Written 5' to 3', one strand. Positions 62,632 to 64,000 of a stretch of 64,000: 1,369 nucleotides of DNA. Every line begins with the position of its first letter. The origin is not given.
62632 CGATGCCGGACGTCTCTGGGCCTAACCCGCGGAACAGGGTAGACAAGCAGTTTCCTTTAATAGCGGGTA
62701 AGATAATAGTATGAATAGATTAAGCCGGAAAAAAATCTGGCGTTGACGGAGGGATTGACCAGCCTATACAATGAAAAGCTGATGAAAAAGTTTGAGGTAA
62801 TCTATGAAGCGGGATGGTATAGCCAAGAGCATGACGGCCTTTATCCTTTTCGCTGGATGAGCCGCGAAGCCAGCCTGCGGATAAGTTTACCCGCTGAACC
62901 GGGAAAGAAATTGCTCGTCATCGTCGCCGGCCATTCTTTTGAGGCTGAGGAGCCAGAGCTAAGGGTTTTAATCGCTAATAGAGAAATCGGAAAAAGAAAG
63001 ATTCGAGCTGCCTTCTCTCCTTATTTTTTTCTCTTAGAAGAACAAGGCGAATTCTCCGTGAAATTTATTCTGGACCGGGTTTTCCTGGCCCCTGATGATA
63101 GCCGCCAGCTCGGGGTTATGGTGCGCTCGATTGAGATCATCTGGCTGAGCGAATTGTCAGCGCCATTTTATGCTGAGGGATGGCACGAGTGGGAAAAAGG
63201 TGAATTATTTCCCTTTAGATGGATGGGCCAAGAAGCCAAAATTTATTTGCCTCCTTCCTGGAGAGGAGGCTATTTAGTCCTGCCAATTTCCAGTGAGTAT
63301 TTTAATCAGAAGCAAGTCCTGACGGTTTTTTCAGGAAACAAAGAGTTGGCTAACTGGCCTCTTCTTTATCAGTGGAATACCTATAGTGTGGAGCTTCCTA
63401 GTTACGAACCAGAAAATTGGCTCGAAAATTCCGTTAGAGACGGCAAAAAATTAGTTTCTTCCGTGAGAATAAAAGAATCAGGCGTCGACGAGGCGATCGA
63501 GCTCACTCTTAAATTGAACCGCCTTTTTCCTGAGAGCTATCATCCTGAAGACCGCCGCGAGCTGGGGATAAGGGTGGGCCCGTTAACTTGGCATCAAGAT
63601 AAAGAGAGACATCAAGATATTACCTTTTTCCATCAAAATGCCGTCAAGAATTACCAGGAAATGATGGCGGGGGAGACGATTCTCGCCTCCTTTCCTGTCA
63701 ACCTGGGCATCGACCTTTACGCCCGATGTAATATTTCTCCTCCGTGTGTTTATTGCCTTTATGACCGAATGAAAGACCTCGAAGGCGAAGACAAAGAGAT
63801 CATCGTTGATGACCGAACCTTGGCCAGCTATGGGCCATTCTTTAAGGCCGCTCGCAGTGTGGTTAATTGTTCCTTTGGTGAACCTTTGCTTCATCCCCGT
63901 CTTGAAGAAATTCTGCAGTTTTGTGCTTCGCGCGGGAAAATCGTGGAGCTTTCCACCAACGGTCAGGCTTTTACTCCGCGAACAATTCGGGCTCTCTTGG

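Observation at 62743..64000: Leaderless radical SAM gene with CX5CX2C cluster and a novel repeated N-terminal domain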

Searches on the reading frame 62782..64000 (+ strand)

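Call 4: search_protein_families(library=pfam, proteins=[window:62782-64000:+], max_evalue=1)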
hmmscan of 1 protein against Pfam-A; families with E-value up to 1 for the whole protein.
window:62782-64000:+ (406 aa): 1 family
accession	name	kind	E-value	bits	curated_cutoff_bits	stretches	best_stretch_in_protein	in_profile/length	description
PF04055.27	Radical_SAM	-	3.6e-05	24.4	29.5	1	313-405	4-97/166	Radical SAM superfamily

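Call 5: search_protein_families(library=ncbifam, proteins=[window:62782-64000:+], max_evalue=1)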
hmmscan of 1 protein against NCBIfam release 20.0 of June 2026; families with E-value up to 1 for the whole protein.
window:62782-64000:+ (406 aa): 20 families
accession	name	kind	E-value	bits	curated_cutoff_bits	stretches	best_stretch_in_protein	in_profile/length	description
TIGR04317.1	W_rSAM_matur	equivalog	1.1e-06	28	380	1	308-399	6-92/349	tungsten cofactor oxidoreductase radical SAM maturase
TIGR04311.1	rSAM_Geo_metal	subfamily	6.4e-05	22.2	400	1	304-405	1-100/423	radical SAM/SPASM family putative metalloenzyme maturase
NF038283.1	viperin_w_prok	equivalog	7.2e-05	22.1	180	1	312-403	8-101/281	viperin family antiviral radical SAM protein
TIGR02666.1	moaA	equivalog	0.00011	21.3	284.05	1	310-398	14-104/336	GTP 3',8-cyclase MoaA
TIGR04546.1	rSAM_ahbC_deAc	equivalog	0.00051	18.9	650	1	313-404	46-132/390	12,18-didecarboxysiroheme deacetylase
TIGR04251.1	SCM_rSAM_ScmF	equivalog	0.0012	18.3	400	1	359-405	55-101/353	SynChlorMet cassette radical SAM/SPASM protein ScmF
TIGR04321.1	spiroSPASM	subfamily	0.0027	16.5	250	1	277-396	197-321/510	spiro-SPASM protein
TIGR03962.1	mycofact_rSAM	equivalog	0.0058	15.8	265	1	305-400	11-100/339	mycofactocin radical SAM maturase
TIGR02668.1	moaA_archaeal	equivalog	0.0067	15.4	325.25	1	307-397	11-97/303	GTP 3',8-cyclase MoaA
TIGR03470.1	HpnH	equivalog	0.0084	15.1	225.05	1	358-394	73-109/318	adenosyl-hopene transferase HpnH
TIGR04347.1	pseudo_SAM_Halo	equivalog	0.0098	15.2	525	1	334-404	62-131/390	TIGR04347 family pseudo-SAM/SPASM protein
TIGR04038.1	tatD_link_rSAM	subfamily_domain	0.01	15.7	129.7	1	310-397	12-100/192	TatD family nuclease-associated radical SAM protein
TIGR04051.1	rSAM_NirJ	equivalog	0.017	14.1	515.45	1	312-402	8-93/354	heme d1 biosynthesis radical SAM protein NirJ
NF001199.0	PRK00164.2-1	equivalog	0.039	13.1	231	1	307-397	13-99/308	GTP 3',8-cyclase MoaA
TIGR04054.1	rSAM_NirJ1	equivalog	0.089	11.4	650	1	359-404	84-129/387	putative heme d1 biosynthesis radical SAM protein NirJ1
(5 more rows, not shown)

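Call 7: find_homologous_proteins(query=window:62782-64000:+)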
Query window:62782-64000:+ (406 aa): 233 proteins with E <= 0.001 among 4404 candidates; the best 120 are listed.
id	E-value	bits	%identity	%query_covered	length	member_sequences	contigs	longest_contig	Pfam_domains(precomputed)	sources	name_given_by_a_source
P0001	1.9e-258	875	92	100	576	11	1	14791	PF04055.28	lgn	-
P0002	3.7e-184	631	65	100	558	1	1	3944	PF04055.28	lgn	-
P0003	1.1e-180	619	62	100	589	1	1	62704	PF04055.28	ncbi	-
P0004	6.9e-179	613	65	99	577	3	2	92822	PF04055.28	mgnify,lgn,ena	mgnify:FL=1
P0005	1.1e-178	613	60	100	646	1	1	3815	PF04055.28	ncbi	-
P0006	2.1e-178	612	64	99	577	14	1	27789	PF04055.28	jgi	jgi:wyosine [tRNA(Phe)-imidazoG37] synthetase (radical SAM superfamily)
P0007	2.4e-178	611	63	100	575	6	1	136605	PF04055.28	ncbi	ncbi:MAG: radical SAM protein [Candidatus Aminicenantales bacterium]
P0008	2.6e-178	611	64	100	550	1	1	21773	PF04055.28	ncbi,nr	ncbi:MAG: radical SAM protein [Candidatus Aminicenantes bacterium]|nr:radical SAM protein [Candidatu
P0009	4.2e-178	611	63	100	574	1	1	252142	PF04055.28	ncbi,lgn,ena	-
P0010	1.2e-177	609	63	100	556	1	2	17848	PF04055.28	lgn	-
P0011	4.5e-176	604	63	100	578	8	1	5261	PF04055.28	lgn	-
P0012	2.1e-174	598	63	100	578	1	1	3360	PF04055.28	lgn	-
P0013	1.6e-133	464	37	97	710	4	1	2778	PF04055.28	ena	-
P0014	2.7e-132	460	46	68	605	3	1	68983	PF04055.28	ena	-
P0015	1.2e-129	451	44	98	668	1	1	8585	PF04055.28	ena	-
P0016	2.9e-129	450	46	98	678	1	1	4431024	PF04055.28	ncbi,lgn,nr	ncbi:MAG: radical SAM protein [Candidatus Aminicenantes bacterium]|nr:MAG: radical SAM protein [Cand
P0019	2.6e-126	440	43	99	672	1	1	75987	PF04055.28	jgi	jgi:MoaA/NifB/PqqE/SkfB family radical SAM enzyme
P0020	8.1e-126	438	50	100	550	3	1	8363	PF04055.28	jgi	jgi:MoaA/NifB/PqqE/SkfB family radical SAM enzyme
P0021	1.2e-125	438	45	99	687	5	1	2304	PF04055.28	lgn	-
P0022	1.3e-125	438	43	99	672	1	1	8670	PF04055.28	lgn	-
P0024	3.9e-124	433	43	99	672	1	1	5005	PF04055.28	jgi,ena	-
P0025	1.5e-123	431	42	99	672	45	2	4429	PF04055.28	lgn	-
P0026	3.5e-123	430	44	71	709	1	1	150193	PF04055.28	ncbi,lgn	-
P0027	3.2e-122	427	49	99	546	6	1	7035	PF04055.28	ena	-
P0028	2.4e-121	424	39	99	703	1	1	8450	PF04055.28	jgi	jgi:molybdenum cofactor biosynthesis enzyme MoaA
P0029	2.7e-121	424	43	98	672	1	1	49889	PF04055.28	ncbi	-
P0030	4.9e-121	423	43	99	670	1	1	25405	PF04055.28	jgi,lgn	jgi:MoaA/NifB/PqqE/SkfB family radical SAM enzyme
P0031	6.8e-121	422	49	100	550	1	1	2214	PF04055.28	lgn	-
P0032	1.8e-120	421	44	99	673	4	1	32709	PF04055.28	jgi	jgi:MoaA/NifB/PqqE/SkfB family radical SAM enzyme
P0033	2.3e-120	420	42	94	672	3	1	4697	PF04055.28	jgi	-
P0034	2.8e-120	420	50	99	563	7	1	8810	PF04055.28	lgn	-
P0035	3.5e-120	420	36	97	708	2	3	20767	PF04055.28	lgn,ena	-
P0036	3.7e-120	420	43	99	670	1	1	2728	PF04055.28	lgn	-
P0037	5.3e-120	419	43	99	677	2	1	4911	PF04055.28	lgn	-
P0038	3.6e-118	413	42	99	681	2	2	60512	PF04055.28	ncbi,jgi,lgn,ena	-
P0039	3.9e-118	413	43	99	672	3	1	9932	PF04055.28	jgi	jgi:MoaA/NifB/PqqE/SkfB family radical SAM enzyme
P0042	1.9e-117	411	42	99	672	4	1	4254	PF04055.28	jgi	jgi:MoaA/NifB/PqqE/SkfB family radical SAM enzyme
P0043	3.3e-117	410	37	97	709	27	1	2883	PF04055.28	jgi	jgi:Radical SAM superfamily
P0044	2.7e-115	404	35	98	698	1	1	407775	PF04055.28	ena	-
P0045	5.2e-115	403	40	99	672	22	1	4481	PF04055.28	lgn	-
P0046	1.5e-114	401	48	98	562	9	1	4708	PF04055.28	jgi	-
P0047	1.7e-114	401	41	99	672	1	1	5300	PF04055.28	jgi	jgi:MoaA/NifB/PqqE/SkfB family radical SAM enzyme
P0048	2.5e-114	401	38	99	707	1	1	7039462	-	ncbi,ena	-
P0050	3.7e-114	400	47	100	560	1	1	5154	PF04055.28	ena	-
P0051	4.3e-114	400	42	98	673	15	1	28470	PF04055.28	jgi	-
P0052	4.8e-114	400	46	98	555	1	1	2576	PF04055.28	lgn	-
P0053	8.3e-114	399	41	99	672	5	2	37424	PF04055.28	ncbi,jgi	ncbi:MAG: radical SAM protein [Candidatus Aminicenantes bacterium]|jgi:MoaA/NifB/PqqE/SkfB family ra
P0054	8.3e-114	399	43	94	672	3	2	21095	PF04055.28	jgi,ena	-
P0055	1.1e-113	399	47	98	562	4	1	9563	PF04055.28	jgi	-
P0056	1.4e-113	398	38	97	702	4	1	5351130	PF04055.28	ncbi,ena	-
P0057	1.8e-113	398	45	100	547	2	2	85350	PF04055.28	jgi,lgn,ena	-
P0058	3.3e-113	397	47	100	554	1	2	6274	PF04055.28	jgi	jgi:MoaA/NifB/PqqE/SkfB family radical SAM enzyme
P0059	3.7e-113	397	40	98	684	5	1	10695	PF04055.28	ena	-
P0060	4.0e-113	397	40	99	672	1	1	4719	PF04055.28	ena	-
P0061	4.9e-113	396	45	68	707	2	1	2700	PF04055.28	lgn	-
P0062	1.1e-112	395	44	97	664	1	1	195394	PF04055.28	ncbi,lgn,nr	ncbi:MAG: radical SAM protein [Candidatus Aminicenantes bacterium]|nr:radical SAM protein [Candidatu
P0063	1.2e-111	392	46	98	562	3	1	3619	PF04055.28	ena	-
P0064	1.5e-111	391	34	99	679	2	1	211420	PF04055.28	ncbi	ncbi:MAG TPA: radical SAM protein [Vicinamibacterales bacterium]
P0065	1.7e-111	391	38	97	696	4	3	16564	PF04055.28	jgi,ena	-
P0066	1.9e-111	391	46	98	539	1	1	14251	PF04055.28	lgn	-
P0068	5.3e-111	390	47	98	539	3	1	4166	PF04055.28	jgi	-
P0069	6.6e-111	389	41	98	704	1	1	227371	PF04055.28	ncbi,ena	-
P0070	1.0e-110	389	37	98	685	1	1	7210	PF04055.28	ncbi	-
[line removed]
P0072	1.2e-110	389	42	94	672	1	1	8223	PF04055.28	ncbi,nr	ncbi:MAG: radical SAM protein [Candidatus Aminicenantes bacterium]|nr:radical SAM protein [Candidatu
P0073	1.3e-110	388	48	100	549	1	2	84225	PF04055.28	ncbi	-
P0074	1.7e-110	388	46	69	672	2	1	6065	PF04055.28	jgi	jgi:hypothetical protein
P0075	2.4e-110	388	35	99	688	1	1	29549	PF04055.28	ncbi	-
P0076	2.6e-110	387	41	98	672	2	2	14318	PF04055.28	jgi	jgi:MoaA/NifB/PqqE/SkfB family radical SAM enzyme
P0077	2.8e-110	387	43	98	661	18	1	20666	PF04055.28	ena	-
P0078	3.3e-110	387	36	97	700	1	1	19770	PF04055.28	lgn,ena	-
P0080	9.0e-110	386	39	99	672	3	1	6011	PF04055.28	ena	-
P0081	1.3e-109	385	66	59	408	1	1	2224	PF04055.28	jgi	-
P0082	2.9e-109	384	43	99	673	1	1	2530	PF04055.28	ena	-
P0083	6.6e-109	383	38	97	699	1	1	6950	PF04055.28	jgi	jgi:MoaA/NifB/PqqE/SkfB family radical SAM enzyme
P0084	1.4e-108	382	42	94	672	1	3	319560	PF04055.28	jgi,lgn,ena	-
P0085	3.1e-108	381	46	100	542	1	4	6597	PF04055.28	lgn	-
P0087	3.2e-108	380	46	100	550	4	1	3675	PF04055.28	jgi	-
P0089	5.8e-108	380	40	99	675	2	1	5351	PF04055.28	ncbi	ncbi:MAG: radical SAM protein [Candidatus Aminicenantales bacterium]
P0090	6.0e-108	380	42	98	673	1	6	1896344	PF04055.28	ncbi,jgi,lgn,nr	ncbi:radical SAM protein [Candidatus Aminicenantes bacterium AC-334-K16]|jgi:wyosine [tRNA(Phe)-imid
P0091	6.5e-108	379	41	98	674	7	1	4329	PF04055.28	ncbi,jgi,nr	ncbi:MAG TPA: radical SAM protein [Candidatus Aminicenantes bacterium]|nr:radical SAM protein [Candi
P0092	1.9e-107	378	46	98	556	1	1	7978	PF04055.28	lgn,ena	-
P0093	3.9e-107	377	48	100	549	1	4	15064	PF04055.28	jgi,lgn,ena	-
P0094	7.0e-107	376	42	94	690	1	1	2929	PF04055.28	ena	-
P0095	8.6e-107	376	42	94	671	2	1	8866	PF04055.28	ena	-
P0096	5.5e-106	373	46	99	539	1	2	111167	PF04055.28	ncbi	-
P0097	6.6e-106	373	45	100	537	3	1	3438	PF04055.28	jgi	-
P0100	3.0e-105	371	46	100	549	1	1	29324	PF04055.28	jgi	-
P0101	3.0e-105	371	46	98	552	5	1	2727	PF04055.28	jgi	-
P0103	3.0e-104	367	45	100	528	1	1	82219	PF04055.28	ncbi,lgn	ncbi:MAG: radical SAM protein [Candidatus Aminicenantales bacterium]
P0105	3.6e-103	364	45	99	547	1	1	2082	PF04055.28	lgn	-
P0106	6.3e-103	363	46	99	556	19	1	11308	PF04055.28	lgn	-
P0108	2.8e-102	361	44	99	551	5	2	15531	PF04055.28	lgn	-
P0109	3.1e-102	361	45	99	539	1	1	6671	PF04055.28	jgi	jgi:MoaA/NifB/PqqE/SkfB family radical SAM enzyme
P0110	1.0e-101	359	46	98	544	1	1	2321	PF04055.28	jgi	jgi:MoaA/NifB/PqqE/SkfB family radical SAM enzyme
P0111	1.2e-101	359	37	97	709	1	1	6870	PF04055.28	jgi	jgi:MoaA/NifB/PqqE/SkfB family radical SAM enzyme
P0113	5.0e-100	353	44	100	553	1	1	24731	PF04055.28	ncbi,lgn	-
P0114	6.0e-99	350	41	94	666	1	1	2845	PF04055.28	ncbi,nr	ncbi:MAG: radical SAM protein [Candidatus Aminicenantes bacterium]|nr:radical SAM protein [Candidatu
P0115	8.7e-99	349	44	98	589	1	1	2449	PF04055.28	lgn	-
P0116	9.5e-98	346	43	100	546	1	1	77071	PF04055.28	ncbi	-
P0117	5.6e-97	343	44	100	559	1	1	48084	PF04055.28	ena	-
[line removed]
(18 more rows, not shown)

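Call 10: find_encoding_contigs(protein=P0001, flank=10000, max_places=3)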
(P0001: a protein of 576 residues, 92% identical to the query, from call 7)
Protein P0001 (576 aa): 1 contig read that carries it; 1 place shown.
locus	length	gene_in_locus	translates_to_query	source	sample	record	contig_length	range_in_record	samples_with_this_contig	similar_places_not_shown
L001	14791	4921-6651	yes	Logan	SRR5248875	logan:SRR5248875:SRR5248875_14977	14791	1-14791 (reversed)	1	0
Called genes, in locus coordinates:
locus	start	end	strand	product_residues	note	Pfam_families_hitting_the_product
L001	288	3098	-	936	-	-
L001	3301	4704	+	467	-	PF01134:GIDA (weak), PF03486:HI0933_like (faint), PF07992:Pyr_redox_2, PF12831:FAD_oxidored (weak), PF13450:NAD_binding_8 (faint), PF13738:Pyr_redox_3 (faint), PF00070:Pyr_redox, PF02852:Pyr_redox_dim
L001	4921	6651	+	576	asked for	PF04055:Radical_SAM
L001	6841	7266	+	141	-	-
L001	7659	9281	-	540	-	PF00884:Sulfatase, PF01663:Phosphodiest (faint), PF16347:SGSH_C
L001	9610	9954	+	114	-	PF00507:Oxidored_q4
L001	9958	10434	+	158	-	PF01058:Oxidored_q6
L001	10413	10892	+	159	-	PF00329:Complex1_30kDa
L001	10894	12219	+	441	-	PF00346:Complex1_49kDa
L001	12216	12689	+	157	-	PF01257:2Fe-2S_thioredx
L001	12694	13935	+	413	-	PF01512:Complex1_51K, PF10531:SLBB (weak), PF22461:SLBB_2 (weak), PF10589:NADH_4Fe-4S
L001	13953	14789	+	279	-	?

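Call 12: find_encoding_contigs(protein=P0016, flank=8000, max_places=2)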
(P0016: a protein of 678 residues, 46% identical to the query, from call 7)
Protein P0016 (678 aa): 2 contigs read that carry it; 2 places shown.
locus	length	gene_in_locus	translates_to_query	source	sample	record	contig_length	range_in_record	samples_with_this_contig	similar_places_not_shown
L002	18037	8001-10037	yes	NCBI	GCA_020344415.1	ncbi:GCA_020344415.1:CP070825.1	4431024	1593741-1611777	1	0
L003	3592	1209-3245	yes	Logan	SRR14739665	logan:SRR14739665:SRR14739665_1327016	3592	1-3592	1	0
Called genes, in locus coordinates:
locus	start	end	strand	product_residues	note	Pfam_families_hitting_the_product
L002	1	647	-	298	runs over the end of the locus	PF03916:NrfD, PF14589:NrfD_2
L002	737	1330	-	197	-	PF12838:Fer4_7 (weak), PF13247:Fer4_11, PF00037:Fer4 (weak), PF12797:Fer4_2 (weak), PF12837:Fer4_6, PF13237:Fer4_10 (weak), PF12838:Fer4_7 (weak), PF13187:Fer4_9 (weak), +2 more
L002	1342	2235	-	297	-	PF14522:Cytochrome_C7 (faint), PF14537:Cytochrom_c3_2 (faint)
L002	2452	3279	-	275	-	-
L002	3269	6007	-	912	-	PF13620:CarboxypepD_reg, PF13715:CarbopepD_reg_2 (weak)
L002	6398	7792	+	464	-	PF00890:FAD_binding_2 (faint), PF01134:GIDA (faint), PF01266:DAO (faint), PF03486:HI0933_like (faint), PF07992:Pyr_redox_2, PF12831:FAD_oxidored, PF00070:Pyr_redox, PF02852:Pyr_redox_dim, +2 more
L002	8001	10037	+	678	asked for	PF04055:Radical_SAM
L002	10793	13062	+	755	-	PF13567:DUF4131, PF03772:Competence, PF00753:Lactamase_B, PF12706:Lactamase_B_2 (weak)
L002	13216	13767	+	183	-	-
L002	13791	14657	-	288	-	-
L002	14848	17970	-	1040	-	PF02012:BNR (faint), PF24316:Tli3 (faint), PF15899:BNR_6 (faint), PF15902:Sortilin-Vps10, PF25852:DUF6242_C (weak), PF15902:Sortilin-Vps10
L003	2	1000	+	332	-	?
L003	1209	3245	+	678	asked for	PF04055:Radical_SAM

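Call 13: find_encoding_contigs(protein=P0048, flank=8000, max_places=2)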
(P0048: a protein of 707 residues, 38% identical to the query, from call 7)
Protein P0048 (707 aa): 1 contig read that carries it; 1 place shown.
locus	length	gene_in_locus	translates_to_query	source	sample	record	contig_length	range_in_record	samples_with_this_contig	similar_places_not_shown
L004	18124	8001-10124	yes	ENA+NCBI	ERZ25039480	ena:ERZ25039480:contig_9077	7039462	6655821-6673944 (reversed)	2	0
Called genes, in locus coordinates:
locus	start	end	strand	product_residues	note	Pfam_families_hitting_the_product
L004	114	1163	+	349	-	PF25919:BSH_CusB (faint), PF00364:Biotin_lipoyl (faint), PF25917:BSH_RND, PF25973:BSH_CzcB (weak)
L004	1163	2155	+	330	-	PF00005:ABC_tran, PF13304:AAA_21 (faint), PF13732:DrrA1-3_C (weak)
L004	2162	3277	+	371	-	PF12679:ABC2_membrane_2, PF12698:ABC2_membrane_3, PF01061:ABC2_membrane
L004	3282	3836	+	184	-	PF00440:TetR_N, PF09209:CecR_C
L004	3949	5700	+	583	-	PF02321:OEP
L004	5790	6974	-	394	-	PF01979:Amidohydro_1, PF07969:Amidohydro_3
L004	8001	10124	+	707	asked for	-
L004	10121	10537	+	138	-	-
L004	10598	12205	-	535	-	PF02113:Peptidase_S13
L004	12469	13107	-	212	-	-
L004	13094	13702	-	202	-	PF05706:CDKN3 (weak), PF22785:Tc-R-P, PF22784:PTP-SAK, PF00782:DSPc (weak)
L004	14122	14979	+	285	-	PF02517:Rce1-like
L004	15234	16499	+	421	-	-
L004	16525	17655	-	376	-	PF27233:MJ0711_N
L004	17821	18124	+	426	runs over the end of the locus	PF22973:GWD1_pHisD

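Call 14: find_encoding_contigs(protein=P0009, flank=8000, max_places=2)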
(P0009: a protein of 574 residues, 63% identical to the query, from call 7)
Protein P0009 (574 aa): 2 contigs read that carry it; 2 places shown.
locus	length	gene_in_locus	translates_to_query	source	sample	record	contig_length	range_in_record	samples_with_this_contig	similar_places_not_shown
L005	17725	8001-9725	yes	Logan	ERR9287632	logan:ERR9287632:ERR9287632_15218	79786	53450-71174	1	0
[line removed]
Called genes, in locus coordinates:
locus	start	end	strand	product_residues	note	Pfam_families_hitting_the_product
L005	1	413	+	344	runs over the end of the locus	PF00155:Aminotran_1_2, PF01212:Beta_elim_lyase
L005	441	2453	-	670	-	PF12797:Fer4_2 (faint), PF13237:Fer4_10 (weak), PF12838:Fer4_7, PF13183:Fer4_8, PF13187:Fer4_9, PF13484:Fer4_16 (weak), PF13534:Fer4_17 (faint), PF02754:CCG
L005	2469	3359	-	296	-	-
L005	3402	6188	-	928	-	PF25183:OMP_b-brl_4 (faint)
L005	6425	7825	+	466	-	PF00890:FAD_binding_2 (faint), PF01134:GIDA, PF01266:DAO (faint), PF01494:FAD_binding_3 (faint), PF07992:Pyr_redox_2, PF12831:FAD_oxidored, PF00070:Pyr_redox, PF02852:Pyr_redox_dim, +3 more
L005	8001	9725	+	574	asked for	PF04055:Radical_SAM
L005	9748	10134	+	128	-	-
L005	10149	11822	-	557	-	PF00884:Sulfatase, PF01663:Phosphodiest (faint), PF16347:SGSH_C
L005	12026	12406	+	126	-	PF00507:Oxidored_q4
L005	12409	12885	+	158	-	PF01058:Oxidored_q6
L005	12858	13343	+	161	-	PF00329:Complex1_30kDa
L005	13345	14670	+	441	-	PF00374:NiFeSe_Hases (faint), PF00346:Complex1_49kDa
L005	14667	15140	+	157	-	PF01257:2Fe-2S_thioredx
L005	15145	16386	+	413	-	PF01512:Complex1_51K, PF10531:SLBB, PF22461:SLBB_2 (weak), PF10589:NADH_4Fe-4S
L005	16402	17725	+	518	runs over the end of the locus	PF00111:Fer2, PF13510:Fer2_4, PF10588:NADH-G_4Fe-4S_3, PF00384:Molybdopterin (faint), PF22117:Fer4_Nqo3, PF04879:Molybdop_Fe4S4 (faint)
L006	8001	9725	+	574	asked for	PF04055:Radical_SAM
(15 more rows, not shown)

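Call 19: search_protein_families(library=pfam, proteins=[L005:9748-10131:+, L004:10121-10534:+, L002:10052-10489:+, P0001, P0048], max_evalue=1)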
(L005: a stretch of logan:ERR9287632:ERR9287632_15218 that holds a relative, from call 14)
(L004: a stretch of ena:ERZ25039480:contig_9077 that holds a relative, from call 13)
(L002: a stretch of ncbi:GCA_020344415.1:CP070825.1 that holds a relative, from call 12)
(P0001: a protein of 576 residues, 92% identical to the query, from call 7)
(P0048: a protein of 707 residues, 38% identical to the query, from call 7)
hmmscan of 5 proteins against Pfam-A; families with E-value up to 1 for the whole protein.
L005:9748-10131:+ (128 aa): 1 family
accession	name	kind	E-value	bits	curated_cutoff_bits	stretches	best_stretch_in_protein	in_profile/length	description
PF13186.11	SPASM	-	0.0083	16.8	21.5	1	19-74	1-63/67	Iron-sulfur cluster-binding domain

L004:10121-10534:+ (138 aa): 1 family
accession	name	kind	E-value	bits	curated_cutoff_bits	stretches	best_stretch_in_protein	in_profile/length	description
PF13186.11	SPASM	-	0.057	14.2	21.5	1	27-82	1-63/67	Iron-sulfur cluster-binding domain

L002:10052-10489:+ (146 aa): 1 family
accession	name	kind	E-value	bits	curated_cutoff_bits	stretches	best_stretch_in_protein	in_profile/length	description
PF13186.11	SPASM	-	0.016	15.9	21.5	1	38-93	1-63/67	Iron-sulfur cluster-binding domain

P0001 (576 aa): 1 family
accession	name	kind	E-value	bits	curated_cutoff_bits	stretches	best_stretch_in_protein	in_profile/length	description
PF04055.27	Radical_SAM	-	3e-11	44.2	29.5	1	326-458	4-139/166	Radical SAM superfamily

P0048 (707 aa): 0 families
